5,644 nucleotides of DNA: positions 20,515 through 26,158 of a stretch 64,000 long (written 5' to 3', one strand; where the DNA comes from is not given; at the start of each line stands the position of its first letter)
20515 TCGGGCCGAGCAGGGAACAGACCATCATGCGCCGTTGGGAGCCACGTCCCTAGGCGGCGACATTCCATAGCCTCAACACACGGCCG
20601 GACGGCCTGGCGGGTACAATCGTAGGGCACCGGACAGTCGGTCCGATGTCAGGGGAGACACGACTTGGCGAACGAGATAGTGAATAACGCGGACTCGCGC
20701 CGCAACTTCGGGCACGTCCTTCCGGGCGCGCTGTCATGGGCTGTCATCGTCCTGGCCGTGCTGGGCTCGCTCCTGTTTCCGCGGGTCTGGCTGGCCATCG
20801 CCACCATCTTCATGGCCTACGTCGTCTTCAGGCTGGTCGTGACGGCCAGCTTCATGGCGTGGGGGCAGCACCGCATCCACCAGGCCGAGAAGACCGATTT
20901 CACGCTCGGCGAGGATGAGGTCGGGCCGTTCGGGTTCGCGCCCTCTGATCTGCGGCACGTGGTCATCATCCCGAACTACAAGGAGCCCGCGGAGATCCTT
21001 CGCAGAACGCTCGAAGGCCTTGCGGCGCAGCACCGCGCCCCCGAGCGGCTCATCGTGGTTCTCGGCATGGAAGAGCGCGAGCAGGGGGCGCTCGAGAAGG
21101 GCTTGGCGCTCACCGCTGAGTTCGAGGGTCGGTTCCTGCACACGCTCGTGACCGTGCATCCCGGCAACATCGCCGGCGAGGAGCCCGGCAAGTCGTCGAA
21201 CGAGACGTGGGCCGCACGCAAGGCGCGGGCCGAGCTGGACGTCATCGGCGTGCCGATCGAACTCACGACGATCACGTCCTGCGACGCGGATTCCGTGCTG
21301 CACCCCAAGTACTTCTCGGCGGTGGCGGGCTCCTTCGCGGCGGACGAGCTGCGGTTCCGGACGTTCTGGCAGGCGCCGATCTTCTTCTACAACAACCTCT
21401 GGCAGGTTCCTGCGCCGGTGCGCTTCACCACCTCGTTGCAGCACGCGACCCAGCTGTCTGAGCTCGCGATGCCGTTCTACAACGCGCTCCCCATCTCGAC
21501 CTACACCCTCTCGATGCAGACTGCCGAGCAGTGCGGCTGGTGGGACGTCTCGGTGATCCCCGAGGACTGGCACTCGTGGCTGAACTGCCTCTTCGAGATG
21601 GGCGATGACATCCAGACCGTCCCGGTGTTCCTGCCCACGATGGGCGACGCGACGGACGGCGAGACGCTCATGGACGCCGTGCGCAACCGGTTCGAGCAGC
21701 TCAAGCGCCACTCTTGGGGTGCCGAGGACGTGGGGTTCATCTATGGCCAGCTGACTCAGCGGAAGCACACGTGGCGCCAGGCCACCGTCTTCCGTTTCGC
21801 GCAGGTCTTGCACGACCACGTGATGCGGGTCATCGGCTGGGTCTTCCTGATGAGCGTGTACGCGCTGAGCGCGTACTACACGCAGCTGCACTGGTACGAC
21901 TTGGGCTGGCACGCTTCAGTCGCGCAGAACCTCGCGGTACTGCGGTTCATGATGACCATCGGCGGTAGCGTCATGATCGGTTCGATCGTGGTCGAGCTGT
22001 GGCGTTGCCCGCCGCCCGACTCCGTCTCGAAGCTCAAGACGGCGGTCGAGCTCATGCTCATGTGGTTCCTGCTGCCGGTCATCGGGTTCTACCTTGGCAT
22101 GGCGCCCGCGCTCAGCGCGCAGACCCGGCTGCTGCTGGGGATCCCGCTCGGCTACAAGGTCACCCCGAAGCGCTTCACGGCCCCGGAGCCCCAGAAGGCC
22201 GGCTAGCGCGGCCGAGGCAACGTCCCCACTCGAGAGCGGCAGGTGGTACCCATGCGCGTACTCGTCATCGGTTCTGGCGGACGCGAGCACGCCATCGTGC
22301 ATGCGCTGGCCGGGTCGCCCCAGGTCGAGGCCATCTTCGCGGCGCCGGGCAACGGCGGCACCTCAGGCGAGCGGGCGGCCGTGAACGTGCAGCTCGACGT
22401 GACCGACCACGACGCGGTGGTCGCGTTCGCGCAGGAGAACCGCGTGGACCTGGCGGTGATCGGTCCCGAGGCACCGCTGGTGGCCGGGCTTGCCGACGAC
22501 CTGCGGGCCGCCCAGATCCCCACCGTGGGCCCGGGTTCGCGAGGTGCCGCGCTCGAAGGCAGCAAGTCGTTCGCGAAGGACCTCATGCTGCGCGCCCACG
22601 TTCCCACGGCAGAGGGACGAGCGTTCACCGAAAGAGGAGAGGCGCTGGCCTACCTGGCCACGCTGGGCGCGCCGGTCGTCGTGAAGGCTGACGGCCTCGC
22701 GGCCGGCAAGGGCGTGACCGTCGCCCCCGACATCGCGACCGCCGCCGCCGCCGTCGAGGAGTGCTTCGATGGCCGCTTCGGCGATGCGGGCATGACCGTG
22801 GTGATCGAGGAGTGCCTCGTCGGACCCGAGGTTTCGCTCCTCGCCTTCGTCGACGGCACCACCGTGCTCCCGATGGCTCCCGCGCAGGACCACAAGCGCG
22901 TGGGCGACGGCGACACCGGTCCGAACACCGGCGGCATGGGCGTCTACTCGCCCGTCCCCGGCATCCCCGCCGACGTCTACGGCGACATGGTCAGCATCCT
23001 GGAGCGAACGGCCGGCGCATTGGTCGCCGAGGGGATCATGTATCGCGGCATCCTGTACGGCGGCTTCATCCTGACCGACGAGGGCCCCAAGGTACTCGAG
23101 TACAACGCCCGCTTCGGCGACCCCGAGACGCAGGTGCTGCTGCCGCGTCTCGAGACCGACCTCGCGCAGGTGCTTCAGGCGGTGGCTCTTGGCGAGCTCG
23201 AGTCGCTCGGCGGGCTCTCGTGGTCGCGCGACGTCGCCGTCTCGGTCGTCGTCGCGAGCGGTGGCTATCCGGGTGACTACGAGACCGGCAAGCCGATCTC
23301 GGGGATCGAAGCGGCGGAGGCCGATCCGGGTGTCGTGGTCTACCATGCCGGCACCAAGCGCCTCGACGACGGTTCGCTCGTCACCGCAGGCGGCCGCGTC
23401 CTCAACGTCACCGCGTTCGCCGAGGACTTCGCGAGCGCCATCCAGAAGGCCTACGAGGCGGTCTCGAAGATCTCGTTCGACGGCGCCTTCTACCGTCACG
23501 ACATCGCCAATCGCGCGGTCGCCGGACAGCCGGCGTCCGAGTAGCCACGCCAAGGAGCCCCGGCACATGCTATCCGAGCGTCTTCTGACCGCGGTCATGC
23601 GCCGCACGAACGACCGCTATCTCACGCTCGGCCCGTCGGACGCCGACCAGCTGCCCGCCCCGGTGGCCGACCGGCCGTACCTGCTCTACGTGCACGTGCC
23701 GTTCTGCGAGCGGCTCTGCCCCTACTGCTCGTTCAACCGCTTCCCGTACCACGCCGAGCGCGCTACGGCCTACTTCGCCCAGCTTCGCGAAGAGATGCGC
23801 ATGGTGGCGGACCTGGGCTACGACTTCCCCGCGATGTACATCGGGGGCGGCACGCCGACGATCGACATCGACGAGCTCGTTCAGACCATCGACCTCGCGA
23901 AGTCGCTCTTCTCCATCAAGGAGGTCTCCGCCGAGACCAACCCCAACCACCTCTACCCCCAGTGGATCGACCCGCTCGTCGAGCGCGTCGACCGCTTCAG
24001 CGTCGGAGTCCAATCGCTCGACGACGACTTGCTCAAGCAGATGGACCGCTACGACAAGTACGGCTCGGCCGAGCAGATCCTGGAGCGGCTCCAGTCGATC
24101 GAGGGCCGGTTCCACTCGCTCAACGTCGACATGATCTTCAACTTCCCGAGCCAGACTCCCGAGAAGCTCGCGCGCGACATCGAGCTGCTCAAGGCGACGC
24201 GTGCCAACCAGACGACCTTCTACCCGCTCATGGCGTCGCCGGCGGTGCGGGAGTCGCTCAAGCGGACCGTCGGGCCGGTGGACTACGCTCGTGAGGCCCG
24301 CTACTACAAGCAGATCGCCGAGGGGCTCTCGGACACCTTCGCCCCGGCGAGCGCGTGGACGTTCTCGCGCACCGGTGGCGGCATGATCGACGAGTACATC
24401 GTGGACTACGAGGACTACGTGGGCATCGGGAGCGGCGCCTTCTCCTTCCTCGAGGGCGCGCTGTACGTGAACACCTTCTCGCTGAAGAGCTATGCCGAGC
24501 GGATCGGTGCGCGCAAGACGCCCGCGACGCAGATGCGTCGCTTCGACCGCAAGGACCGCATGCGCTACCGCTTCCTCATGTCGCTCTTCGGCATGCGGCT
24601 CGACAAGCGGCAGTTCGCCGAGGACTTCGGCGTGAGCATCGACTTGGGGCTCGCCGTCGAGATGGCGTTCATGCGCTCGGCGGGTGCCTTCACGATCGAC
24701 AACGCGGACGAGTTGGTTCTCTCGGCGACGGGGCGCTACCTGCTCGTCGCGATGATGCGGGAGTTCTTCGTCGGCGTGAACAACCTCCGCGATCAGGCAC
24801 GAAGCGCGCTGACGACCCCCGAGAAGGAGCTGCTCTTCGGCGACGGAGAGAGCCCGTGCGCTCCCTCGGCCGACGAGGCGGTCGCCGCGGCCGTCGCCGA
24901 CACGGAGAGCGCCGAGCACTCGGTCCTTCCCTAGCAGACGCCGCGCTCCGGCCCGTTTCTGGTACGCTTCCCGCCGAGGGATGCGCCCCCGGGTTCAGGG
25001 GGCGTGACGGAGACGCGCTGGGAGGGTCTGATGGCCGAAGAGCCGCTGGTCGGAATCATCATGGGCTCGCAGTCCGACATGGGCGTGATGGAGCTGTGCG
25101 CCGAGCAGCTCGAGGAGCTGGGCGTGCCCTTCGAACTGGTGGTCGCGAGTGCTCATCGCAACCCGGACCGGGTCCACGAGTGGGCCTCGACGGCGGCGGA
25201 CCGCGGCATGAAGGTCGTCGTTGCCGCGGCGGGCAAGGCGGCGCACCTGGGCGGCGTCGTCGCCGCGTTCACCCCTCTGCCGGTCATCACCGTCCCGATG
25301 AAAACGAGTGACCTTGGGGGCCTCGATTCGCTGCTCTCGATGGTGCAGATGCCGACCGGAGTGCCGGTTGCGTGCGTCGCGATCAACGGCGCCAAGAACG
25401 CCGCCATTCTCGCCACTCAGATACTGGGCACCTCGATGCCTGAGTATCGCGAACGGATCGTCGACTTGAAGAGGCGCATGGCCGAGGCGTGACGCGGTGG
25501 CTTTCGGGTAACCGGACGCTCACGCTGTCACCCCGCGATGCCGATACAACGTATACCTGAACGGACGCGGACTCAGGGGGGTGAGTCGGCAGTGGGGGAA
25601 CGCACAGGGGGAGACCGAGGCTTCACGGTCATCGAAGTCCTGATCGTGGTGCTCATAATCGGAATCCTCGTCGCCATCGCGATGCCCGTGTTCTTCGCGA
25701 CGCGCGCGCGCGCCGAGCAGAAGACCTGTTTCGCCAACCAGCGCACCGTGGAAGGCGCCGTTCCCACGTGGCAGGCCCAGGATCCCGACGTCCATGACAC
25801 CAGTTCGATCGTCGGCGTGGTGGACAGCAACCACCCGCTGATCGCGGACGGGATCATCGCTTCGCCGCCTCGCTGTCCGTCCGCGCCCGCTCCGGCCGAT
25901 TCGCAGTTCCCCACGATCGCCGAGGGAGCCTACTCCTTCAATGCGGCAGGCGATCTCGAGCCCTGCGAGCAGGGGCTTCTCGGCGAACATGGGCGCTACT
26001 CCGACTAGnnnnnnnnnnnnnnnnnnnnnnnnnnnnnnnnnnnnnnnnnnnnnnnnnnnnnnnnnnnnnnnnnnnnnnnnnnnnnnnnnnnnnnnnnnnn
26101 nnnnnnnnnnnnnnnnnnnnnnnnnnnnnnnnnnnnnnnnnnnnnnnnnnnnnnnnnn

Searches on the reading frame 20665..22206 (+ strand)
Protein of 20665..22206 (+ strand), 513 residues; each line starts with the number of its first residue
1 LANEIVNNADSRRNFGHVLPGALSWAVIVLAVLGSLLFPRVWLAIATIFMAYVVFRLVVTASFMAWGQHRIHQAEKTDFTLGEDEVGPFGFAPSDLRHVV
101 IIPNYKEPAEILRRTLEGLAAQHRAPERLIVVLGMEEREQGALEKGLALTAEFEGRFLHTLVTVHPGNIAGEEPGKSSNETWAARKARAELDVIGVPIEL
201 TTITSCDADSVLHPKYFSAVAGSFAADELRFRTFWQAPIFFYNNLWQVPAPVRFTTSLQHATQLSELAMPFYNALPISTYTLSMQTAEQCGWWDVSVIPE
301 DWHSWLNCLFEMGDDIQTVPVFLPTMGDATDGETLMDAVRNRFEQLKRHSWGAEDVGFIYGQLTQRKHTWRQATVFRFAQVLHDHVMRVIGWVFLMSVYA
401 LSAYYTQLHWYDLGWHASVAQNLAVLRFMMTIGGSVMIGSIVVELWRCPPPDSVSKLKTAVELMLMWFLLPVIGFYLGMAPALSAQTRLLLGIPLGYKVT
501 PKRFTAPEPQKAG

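Call 65: search_protein_families(library=pfam, proteins=[window:20665-22206:+], max_evalue=0.0001)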
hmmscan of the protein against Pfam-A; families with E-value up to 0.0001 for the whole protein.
window:20665-22206:+ (513 aa): 1 family
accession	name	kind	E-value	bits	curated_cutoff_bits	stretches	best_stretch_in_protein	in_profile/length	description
PF13641.12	Glyco_tranf_2_3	-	8.4e-07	29.7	27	1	99-224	4-111/230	Glycosyltransferase like family 2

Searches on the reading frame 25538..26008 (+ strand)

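Call 42: search_protein_families(library=pfam, proteins=[window:25538-26008:+], max_evalue=0.001)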
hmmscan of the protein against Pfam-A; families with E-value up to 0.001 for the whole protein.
window:25538-26008:+ (156 aa): 1 family
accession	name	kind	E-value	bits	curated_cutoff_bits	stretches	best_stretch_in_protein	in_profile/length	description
PF07963.17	N_methyl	-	3.6e-06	26.8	21.2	1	27-49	5-27/27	Prokaryotic N-terminal methylation motif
